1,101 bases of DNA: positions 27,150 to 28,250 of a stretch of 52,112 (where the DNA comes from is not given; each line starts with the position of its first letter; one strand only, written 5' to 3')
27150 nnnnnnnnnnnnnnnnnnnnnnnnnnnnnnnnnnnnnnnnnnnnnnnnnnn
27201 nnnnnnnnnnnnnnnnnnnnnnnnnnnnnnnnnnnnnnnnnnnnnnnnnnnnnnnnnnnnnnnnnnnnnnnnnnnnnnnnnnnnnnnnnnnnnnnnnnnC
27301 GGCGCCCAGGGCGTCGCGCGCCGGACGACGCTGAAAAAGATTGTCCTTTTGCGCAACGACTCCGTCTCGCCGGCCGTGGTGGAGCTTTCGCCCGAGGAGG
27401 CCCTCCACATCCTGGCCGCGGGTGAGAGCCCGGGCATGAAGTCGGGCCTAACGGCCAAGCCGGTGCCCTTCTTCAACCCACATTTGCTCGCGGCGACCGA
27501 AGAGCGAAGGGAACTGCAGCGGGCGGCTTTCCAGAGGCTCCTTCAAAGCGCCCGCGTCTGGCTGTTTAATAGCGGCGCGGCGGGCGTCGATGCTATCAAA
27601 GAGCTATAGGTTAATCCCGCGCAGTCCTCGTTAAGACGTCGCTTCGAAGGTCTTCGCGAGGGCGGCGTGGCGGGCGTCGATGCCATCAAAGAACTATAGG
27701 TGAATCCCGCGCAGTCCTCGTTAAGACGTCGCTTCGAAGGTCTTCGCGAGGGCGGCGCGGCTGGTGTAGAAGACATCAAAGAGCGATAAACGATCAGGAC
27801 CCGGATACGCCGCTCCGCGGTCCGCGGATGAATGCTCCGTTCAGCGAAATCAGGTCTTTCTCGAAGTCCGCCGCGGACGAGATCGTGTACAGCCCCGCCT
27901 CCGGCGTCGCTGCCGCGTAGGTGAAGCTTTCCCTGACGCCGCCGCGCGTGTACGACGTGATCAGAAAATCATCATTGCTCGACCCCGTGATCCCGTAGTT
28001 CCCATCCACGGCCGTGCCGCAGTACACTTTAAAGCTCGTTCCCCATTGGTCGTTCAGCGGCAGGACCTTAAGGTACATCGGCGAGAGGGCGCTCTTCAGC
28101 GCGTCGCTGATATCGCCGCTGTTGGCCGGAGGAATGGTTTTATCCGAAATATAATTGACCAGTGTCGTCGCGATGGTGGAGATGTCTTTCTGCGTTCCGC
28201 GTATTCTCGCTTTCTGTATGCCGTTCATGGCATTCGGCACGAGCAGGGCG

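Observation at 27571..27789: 90-bp tandem repeat at a gene 3' end keeps a coding signature through two in-frame TAG codons (possible readthrough extension ending at TAA)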

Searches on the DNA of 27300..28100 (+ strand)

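Call 37: search_rna_families(source=window, start=27300, end=28100, threshold=evalue, max_evalue=1)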
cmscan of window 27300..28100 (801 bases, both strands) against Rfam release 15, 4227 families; matches with E-value up to 1: 2.
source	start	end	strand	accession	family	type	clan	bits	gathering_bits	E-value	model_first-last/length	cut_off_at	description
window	27614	27762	+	RF04114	MIR4374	Gene; miRNA;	-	20.5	105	0.15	1-119/119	no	MIR4374 microRNA precursor family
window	27645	27732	+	RF04090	mir-6529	Gene; miRNA;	-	19.3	71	0.58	1-79/79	no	mir-6529 microRNA precursor family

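Call 50: search_dna_similar(query=window:27560-27800:+, collection=plasmids, mode=distant, max_evalue=0.01, max_rows=10)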
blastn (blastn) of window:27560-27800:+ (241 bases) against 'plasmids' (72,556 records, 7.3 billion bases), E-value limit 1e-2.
No match.

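Call 64: build_rna_model(alignment_id=A5)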
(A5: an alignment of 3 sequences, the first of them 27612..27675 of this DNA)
Model R1 built from alignment A5 (3 sequences, 67 columns); structure: RNAalifold consensus.
model positions 64; base pairs 22; branch points 0; effective number of sequences 1.91; information 0.875 bits per position. Calibrated on 0.2 Mb of random sequence (short: E-values are rough).
structure used (alignment columns):
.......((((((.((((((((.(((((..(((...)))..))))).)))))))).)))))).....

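Call 65: search_with_rna_model(model_id=R1, sources=[window, L001, L002, L003, L004, L005, L006, L007, L008, L009, L010, L011, L012, L013, L014, L015, L016, L017, L018], max_evalue=10, show_alignments=6)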
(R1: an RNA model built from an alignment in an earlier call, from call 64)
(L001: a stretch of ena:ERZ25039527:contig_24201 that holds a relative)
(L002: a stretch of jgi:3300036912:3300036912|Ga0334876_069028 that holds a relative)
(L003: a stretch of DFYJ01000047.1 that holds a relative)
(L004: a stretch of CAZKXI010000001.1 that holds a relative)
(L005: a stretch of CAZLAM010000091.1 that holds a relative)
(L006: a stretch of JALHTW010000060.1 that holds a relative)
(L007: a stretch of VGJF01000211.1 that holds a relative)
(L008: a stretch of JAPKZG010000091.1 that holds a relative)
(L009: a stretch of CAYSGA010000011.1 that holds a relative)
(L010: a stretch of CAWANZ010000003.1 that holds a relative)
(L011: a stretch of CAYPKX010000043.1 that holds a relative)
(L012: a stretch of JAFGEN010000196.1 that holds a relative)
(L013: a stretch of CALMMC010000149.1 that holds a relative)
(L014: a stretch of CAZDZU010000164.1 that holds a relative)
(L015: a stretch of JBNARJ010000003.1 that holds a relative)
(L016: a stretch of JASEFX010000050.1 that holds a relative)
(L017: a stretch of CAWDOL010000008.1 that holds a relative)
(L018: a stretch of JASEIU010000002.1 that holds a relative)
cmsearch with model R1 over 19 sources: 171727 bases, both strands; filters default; matches with E-value up to 10: 11.
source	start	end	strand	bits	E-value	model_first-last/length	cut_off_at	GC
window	27702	27765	+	92.7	5.5e-19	1-64/64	no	0.66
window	27612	27675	+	89.7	2.8e-18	1-64/64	no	0.66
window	17293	17356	-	72.7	2.6e-14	1-64/64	no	0.59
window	17293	17356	+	37.8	3.9e-06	1-64/64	no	0.59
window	27702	27761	-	32.1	8.4e-05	1-64/64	no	0.67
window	27612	27675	-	29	0.00044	1-64/64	no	0.66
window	19219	19268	+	13.4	1.9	1-64/64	no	0.68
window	19396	19452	-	12.8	2.7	1-64/64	no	0.7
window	41779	41818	-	11.3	6.2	1-64/64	no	0.75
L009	3685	3723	-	11.2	6.4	1-64/64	no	0.64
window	4995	5030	-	11.2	6.4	1-64/64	no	0.58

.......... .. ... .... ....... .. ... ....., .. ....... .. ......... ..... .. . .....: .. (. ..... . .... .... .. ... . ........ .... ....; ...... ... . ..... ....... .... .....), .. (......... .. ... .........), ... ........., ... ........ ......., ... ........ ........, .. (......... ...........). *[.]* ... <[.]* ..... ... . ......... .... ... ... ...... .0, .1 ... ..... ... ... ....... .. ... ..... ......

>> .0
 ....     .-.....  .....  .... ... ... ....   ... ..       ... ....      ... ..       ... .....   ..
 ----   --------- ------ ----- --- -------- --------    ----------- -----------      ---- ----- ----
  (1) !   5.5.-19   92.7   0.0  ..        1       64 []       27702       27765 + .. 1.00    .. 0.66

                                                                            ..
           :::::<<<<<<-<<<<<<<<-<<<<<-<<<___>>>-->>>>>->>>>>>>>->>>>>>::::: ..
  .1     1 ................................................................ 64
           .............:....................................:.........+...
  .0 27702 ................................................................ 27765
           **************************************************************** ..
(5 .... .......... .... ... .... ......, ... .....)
